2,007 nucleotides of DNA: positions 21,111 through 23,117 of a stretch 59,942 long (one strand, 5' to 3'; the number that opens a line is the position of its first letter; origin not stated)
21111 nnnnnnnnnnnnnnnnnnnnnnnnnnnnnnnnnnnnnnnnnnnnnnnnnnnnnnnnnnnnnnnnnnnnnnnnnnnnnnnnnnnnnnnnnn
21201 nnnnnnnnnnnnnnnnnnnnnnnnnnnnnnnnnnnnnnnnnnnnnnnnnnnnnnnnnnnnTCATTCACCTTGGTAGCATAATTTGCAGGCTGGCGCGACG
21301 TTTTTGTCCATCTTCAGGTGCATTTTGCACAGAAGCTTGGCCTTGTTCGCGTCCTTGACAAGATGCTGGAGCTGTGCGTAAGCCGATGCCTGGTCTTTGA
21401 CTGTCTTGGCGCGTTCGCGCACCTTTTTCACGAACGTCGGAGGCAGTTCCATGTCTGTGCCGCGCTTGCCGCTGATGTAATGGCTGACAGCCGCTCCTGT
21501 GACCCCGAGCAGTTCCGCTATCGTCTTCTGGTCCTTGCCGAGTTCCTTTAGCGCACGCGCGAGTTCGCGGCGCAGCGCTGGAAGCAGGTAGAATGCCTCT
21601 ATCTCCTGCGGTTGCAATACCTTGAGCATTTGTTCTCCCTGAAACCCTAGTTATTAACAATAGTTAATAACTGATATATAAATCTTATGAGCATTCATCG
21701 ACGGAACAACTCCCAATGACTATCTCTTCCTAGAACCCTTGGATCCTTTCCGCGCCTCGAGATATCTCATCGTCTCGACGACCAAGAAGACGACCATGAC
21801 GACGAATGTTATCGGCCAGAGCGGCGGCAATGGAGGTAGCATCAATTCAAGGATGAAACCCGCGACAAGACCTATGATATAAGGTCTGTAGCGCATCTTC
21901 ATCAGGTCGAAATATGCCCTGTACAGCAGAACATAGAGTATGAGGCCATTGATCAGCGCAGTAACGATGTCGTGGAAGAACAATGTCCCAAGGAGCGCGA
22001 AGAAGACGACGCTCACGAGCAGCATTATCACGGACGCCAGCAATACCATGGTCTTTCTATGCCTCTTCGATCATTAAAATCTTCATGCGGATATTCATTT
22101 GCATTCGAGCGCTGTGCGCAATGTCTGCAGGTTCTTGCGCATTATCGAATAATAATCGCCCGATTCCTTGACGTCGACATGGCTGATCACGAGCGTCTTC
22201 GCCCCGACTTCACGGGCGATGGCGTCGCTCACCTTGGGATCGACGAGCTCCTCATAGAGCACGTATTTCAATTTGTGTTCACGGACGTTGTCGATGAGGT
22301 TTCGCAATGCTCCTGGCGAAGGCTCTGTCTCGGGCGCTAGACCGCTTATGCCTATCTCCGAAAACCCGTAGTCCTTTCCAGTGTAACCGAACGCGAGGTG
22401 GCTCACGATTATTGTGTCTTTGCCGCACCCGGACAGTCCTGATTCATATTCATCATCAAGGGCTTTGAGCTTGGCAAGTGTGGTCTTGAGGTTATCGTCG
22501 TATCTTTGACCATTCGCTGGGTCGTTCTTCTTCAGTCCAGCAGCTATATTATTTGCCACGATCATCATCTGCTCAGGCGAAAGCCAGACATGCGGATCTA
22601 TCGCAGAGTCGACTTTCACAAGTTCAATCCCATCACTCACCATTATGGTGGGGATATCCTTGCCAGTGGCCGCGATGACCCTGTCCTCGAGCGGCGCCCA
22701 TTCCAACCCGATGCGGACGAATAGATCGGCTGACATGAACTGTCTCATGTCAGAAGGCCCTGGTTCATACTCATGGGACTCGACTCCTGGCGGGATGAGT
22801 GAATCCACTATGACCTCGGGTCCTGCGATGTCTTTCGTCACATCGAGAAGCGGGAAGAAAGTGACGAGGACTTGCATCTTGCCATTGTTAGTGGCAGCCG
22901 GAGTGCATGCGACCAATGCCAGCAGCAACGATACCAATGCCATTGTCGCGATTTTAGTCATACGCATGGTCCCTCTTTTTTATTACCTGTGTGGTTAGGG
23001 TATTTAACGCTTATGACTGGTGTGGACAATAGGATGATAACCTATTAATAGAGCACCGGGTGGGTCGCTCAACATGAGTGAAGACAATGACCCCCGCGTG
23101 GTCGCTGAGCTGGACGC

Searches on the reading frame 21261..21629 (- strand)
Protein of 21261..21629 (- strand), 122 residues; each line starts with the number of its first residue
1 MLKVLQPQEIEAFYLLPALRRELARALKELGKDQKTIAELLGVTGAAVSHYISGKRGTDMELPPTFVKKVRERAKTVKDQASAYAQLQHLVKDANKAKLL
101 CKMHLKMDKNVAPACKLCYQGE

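Call 3: search_protein_families(library=pfam, proteins=[window:21261-21629:-], max_evalue=0.01)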
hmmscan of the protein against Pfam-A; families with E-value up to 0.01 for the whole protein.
window:21261-21629:- (122 aa): 5 families
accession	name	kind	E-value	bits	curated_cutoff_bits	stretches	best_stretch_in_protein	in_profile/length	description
PF01381.28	HTH_3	-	1.2e-05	25.6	23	1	23-61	1-39/55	Helix-turn-helix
PF13560.12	HTH_31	-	0.0012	19.5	27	1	19-57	2-40/64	Helix-turn-helix domain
PF12844.13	HTH_19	-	0.003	17.9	30.2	1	23-82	4-56/64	Helix-turn-helix domain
PF15943.11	YdaS_toxin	-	0.0034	17.6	30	1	24-63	2-36/65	Bacterial toxin YdaS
PF21418.3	LinB-like_C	-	0.0055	16.9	27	1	20-110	25-116/124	Lincosamide nucleotidyltransferase-like, C-terminal domain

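Call 8: search_protein_families(library=ncbifam, proteins=[window:21261-21629:-], max_evalue=0.01)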
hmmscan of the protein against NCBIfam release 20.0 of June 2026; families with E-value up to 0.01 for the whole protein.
window:21261-21629:- (122 aa): 1 family
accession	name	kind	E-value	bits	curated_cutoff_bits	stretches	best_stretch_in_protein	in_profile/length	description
TIGR03830.1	CxxCG_CxxCG_HTH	subfamily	0.0027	17.5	61.8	0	22-55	69-102/127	type II TA system antitoxin MqsA family protein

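Call 13: find_homologous_proteins(query=window:21261-21629:-)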
Query window:21261-21629:- (122 aa): 12 proteins with E <= 0.001 among 57 candidates.
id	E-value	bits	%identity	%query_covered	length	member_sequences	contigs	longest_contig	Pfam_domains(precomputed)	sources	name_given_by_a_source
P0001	1.3e-72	259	100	100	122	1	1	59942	PF01381.29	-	-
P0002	5.5e-53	196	77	99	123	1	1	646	-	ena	-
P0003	1.6e-52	194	75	100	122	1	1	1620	-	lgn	-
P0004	4.5e-39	151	58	97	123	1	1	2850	PF01381.29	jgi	jgi:hypothetical protein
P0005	2.6e-27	113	50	98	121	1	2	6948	-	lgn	-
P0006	1.7e-23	101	48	94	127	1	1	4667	PF01381.29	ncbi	-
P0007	8.3e-22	96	47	97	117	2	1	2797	-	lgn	-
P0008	1.2e-20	92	43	99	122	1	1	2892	-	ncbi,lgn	-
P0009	1.2e-20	92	45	97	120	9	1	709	-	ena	-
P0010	1.3e-20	92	46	98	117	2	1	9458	-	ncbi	-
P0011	1.8e-14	72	38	95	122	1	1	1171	-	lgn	-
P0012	4.8e-8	51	58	52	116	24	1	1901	PF01381.29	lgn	-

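Call 34: list_cluster_members(proteins=[P0004, P0006, P0008, P0010])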
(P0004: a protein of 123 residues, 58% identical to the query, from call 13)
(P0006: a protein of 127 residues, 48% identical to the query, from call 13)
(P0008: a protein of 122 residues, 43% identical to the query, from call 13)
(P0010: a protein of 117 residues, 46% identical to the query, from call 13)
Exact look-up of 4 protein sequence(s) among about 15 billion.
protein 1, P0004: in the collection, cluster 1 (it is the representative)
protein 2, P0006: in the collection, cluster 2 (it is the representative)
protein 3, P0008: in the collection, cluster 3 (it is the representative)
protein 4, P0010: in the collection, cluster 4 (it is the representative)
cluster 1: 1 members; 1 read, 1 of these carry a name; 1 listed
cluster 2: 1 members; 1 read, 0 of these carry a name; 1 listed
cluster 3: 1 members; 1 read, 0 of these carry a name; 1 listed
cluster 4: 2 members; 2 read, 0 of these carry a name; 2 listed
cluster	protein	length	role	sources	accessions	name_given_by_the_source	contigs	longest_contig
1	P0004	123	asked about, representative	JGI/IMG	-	hypothetical protein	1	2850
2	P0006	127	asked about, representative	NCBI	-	-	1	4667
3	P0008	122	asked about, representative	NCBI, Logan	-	-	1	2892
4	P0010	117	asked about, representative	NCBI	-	-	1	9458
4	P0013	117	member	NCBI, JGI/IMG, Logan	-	-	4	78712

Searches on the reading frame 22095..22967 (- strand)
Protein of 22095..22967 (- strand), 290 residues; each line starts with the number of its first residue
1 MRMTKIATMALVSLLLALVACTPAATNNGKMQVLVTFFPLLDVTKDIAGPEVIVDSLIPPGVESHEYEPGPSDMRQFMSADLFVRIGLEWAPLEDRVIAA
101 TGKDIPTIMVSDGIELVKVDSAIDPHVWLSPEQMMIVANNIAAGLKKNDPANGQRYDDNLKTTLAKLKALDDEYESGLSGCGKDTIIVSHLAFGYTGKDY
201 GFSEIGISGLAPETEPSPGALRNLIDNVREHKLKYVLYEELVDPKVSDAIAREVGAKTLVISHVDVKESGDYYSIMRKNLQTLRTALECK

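Call 3: search_protein_families(library=pfam, proteins=[window:22095-22967:-], max_evalue=0.01)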
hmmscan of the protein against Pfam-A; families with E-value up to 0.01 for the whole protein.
window:22095-22967:- (290 aa): 1 family
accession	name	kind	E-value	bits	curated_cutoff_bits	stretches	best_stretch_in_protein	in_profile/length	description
PF01297.22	ZnuA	-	1.9e-72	244.3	29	1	33-286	1-263/263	Zinc-uptake complex component A periplasmic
